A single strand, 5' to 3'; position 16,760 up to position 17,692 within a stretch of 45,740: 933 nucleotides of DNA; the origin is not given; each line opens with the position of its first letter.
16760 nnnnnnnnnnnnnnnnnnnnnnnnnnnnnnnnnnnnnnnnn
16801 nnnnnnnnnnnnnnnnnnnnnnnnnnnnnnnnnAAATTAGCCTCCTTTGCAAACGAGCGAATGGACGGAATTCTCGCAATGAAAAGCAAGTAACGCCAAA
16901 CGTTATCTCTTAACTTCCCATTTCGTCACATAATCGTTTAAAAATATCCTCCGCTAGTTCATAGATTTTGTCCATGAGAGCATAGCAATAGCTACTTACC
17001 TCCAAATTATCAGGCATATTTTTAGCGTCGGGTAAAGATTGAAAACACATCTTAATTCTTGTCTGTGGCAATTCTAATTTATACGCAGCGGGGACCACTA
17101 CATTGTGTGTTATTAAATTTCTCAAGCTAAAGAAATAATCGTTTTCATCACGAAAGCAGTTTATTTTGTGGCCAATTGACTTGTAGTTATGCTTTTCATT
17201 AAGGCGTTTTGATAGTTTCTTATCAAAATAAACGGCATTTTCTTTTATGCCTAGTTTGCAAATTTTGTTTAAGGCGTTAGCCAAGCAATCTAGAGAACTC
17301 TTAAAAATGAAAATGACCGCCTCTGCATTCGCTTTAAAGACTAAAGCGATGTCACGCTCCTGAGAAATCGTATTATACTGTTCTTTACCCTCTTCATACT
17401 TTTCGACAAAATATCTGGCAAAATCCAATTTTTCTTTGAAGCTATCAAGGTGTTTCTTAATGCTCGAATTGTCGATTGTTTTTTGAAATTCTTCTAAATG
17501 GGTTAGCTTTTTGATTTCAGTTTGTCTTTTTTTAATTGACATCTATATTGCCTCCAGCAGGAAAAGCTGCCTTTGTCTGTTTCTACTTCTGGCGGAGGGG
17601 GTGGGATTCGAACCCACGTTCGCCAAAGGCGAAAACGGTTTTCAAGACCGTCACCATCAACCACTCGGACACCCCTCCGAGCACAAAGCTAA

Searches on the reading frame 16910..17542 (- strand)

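Call 40: search_protein_families(library=pfam, proteins=[window:16910-17542:-])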
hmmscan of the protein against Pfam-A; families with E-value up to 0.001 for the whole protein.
window:16910-17542:- (210 aa): 0 families

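Call 76: search_protein_families(library=pfam, proteins=[window:16910-17542:-], max_evalue=0.01)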
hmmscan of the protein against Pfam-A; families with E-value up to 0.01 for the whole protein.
window:16910-17542:- (210 aa): 1 family
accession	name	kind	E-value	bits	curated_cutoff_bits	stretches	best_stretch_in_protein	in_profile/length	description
PF18733.6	HEPN_LA2681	-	0.0042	16.9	27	0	72-119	58-108/204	LA2681-like HEPN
